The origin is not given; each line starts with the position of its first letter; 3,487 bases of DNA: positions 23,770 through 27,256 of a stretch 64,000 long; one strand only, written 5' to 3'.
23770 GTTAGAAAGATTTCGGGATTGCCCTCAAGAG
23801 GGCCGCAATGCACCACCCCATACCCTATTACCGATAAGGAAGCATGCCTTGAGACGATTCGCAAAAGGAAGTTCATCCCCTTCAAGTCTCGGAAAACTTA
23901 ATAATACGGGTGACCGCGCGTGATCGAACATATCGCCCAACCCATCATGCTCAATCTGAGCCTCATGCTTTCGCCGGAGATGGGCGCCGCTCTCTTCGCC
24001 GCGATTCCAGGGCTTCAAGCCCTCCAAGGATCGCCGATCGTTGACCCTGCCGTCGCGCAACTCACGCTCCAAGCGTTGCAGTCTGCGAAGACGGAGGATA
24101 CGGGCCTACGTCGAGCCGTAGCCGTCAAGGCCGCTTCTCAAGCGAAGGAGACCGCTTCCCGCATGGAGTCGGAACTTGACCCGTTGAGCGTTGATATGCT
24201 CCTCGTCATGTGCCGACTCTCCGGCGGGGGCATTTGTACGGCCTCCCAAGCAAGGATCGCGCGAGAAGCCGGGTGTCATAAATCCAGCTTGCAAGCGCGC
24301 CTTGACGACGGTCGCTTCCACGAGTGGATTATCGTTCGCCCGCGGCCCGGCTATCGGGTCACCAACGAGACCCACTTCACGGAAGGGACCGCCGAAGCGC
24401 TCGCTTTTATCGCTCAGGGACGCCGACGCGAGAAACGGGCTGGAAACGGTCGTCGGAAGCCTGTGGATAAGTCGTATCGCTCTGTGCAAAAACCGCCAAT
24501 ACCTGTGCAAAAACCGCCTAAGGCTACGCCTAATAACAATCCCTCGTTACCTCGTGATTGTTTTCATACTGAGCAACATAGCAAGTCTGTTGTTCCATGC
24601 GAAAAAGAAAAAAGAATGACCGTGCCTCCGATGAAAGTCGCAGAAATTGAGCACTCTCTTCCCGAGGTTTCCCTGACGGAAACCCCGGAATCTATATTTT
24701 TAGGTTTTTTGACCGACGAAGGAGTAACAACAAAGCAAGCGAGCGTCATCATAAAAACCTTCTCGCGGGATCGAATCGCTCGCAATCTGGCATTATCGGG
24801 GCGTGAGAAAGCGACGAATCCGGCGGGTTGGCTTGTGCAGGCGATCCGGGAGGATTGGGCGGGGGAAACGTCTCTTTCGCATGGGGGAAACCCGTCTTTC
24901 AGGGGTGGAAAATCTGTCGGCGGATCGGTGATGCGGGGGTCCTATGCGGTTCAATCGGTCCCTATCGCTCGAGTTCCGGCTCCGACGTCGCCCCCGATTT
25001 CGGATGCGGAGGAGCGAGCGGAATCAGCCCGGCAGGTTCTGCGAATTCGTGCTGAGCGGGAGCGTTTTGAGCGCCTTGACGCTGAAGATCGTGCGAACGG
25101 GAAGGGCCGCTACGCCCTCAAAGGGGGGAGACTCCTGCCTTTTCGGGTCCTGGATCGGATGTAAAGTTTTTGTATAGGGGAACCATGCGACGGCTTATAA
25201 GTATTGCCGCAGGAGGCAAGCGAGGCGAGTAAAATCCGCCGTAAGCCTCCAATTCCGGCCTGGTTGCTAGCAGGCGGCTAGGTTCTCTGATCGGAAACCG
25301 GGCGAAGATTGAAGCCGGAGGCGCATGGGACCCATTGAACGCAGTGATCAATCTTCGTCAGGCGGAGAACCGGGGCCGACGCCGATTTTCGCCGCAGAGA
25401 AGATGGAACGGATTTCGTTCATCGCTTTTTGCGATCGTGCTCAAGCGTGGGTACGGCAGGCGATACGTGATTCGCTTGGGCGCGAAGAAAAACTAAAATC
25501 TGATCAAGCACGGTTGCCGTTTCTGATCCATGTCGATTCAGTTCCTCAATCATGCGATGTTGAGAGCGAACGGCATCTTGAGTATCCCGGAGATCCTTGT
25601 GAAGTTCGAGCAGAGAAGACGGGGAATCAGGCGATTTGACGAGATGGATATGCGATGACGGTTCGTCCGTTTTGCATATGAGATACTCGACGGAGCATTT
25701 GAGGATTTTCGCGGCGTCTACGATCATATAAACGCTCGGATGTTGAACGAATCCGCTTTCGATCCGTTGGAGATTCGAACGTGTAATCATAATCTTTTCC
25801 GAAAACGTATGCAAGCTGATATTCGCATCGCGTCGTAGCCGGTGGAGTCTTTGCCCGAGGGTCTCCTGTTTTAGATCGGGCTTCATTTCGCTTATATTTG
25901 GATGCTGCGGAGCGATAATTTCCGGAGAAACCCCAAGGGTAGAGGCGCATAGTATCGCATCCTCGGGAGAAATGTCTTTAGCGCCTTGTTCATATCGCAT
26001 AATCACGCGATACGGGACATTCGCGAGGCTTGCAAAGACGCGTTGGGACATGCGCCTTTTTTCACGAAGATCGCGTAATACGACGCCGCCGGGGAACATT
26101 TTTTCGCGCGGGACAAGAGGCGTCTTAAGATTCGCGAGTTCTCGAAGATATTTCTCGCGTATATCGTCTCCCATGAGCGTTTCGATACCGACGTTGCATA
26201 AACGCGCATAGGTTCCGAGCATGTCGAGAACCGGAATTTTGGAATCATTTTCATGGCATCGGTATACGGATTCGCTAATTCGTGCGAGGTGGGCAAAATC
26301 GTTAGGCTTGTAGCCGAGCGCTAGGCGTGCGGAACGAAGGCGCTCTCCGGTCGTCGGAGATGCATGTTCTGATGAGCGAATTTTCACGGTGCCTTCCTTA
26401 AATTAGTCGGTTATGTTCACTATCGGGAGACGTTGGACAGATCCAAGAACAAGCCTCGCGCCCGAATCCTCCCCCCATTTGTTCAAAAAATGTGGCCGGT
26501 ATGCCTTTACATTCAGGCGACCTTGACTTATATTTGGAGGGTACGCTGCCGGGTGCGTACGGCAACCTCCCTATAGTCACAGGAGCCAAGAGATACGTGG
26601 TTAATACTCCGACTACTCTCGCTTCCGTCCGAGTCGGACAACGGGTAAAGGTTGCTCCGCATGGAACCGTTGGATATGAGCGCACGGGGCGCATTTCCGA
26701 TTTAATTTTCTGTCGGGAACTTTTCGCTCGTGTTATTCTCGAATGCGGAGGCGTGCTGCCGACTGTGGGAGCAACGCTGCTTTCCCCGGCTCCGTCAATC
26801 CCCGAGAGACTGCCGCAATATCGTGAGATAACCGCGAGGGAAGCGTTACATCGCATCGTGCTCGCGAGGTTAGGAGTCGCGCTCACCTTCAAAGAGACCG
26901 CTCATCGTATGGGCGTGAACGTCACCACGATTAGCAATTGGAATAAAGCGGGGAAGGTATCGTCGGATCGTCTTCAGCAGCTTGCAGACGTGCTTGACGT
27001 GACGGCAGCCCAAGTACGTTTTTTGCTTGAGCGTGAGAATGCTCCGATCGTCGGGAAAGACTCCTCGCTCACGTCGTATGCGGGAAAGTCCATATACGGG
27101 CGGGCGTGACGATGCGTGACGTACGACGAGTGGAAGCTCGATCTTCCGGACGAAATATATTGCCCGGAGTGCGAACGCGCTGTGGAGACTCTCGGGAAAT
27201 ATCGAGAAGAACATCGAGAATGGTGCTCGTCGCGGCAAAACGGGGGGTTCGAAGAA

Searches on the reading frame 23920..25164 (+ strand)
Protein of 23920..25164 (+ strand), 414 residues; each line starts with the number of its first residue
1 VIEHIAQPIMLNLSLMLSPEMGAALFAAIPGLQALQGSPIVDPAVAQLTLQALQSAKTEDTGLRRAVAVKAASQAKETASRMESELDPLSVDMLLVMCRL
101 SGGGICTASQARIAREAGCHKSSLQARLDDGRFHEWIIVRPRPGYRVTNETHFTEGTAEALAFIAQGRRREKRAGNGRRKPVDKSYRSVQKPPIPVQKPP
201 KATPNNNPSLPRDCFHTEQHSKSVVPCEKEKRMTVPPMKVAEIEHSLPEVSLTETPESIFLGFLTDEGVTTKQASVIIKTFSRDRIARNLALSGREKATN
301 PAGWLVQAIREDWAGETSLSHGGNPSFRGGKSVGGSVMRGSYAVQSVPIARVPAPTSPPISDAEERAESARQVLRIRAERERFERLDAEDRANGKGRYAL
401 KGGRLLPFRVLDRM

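Call 70: search_protein_families(library=phrogs, proteins=[window:23920-25164:+], max_evalue=0.001)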
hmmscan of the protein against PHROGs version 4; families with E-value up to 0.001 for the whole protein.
window:23920-25164:+ (414 aa): 0 families

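Call 71: search_protein_families(library=pfam, proteins=[window:23920-25164:+], max_evalue=0.01)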
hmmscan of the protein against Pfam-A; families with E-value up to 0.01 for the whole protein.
window:23920-25164:+ (414 aa): 1 family
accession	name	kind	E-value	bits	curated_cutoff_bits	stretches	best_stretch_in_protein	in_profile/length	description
PF13730.12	HTH_36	-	0.00017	21.7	25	1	94-128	11-46/55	Helix-turn-helix domain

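Call 118: search_protein_families(library=ncbifam, proteins=[window:23920-25164:+], max_evalue=0.01)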
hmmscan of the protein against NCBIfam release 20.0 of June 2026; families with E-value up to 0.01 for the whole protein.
window:23920-25164:+ (414 aa): 0 families

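Call 119: search_solved_structures(query=window:23920-25164:+, max_evalue=1)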
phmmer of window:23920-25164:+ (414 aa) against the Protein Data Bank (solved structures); distinct sequences matched with E-value up to 1: 0.

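Call 120: find_homologous_proteins(query=window:23920-25164:+)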
Query window:23920-25164:+ (414 aa): 1 proteins with E <= 0.001 among 8000 candidates.
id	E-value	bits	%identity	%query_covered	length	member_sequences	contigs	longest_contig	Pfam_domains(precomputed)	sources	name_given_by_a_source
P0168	4.1e-270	913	100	100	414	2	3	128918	-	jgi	jgi:hypothetical protein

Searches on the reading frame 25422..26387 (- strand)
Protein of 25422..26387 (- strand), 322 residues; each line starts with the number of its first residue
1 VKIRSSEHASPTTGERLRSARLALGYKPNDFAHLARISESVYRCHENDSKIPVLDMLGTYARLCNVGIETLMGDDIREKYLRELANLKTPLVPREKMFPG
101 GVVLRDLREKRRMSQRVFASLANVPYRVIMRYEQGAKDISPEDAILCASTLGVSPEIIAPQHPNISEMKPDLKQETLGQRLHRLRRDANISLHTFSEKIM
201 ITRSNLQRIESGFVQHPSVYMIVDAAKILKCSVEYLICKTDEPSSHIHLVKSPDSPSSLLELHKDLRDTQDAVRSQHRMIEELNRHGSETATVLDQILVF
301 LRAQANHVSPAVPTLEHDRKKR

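Call 118: search_protein_families(library=ncbifam, proteins=[window:25422-26387:-], max_evalue=0.01)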
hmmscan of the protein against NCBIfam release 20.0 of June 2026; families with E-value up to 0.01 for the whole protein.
window:25422-26387:- (322 aa): 12 families
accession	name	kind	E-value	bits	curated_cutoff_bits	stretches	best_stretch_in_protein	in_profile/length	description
NF041951.1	phage_RstR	subfamily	3e-19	69.3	80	3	177-244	3-69/108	RstR family transcriptional repressor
NF006015.0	PRK08154.1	subfamily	2.3e-09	36.9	204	1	173-251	27-104/314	anaerobic benzoate catabolism transcriptional regulator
NF047948.1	male_kill_WMK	equivalog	7.5e-09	35.5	300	1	105-162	11-68/300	WO male-killing family protein Wmk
TIGR03070.1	couple_hipB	subfamily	2.5e-08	33.7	71.65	1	101-139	4-42/58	type II toxin-antitoxin system Y4mF family antitoxin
NF007257.0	PRK09706.1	subfamily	3e-08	33.5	101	1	173-283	2-111/135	transcriptional repressor DicA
NF003162.0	PRK04140.1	equivalog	4.5e-08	32.5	263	1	101-148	128-175/317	transcriptional regulator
TIGR03830.1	CxxCG_CxxCG_HTH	subfamily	8.2e-08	32.1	61.8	1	62-138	32-104/127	type II TA system antitoxin MqsA family protein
TIGR00270.2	TIGR00270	equivalog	2.6e-05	24.1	110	0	103-143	79-117/159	multiprotein bridging factor aMBF1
NF058600.1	TransRegSco1979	equivalog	8.3e-05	21.8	350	1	172-254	4-79/280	Sco1979 family transcriptional regulator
NF007408.0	PRK09943.1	equivalog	0.00037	20.1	211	0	176-241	7-71/185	HTH-type transcriptional regulator PuuR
TIGR02607.1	antidote_HigA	equivalog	0.00071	19.4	47.7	0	95-157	3-65/81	HigA family addiction module antitoxin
NF041575.1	antitoxPezA_Strep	equivalog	0.0011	19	290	0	104-142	6-44/158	type II toxin-antitoxin system antitoxin PezA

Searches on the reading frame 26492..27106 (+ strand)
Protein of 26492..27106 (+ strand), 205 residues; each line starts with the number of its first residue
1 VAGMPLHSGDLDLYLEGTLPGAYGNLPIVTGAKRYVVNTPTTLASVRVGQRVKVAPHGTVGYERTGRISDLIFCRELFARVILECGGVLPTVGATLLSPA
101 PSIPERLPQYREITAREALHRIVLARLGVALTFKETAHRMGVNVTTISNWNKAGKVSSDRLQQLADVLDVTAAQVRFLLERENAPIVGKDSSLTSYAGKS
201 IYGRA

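Call 118: search_protein_families(library=ncbifam, proteins=[window:26492-27106:+], max_evalue=0.01)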
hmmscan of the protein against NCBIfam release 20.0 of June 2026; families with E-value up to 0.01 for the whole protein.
window:26492-27106:+ (205 aa): 1 family
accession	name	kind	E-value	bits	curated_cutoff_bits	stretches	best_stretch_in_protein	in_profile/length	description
NF033787.1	HTH_BldC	subfamily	0.0028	17.4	77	1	130-160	2-32/49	BldC family transcriptional regulator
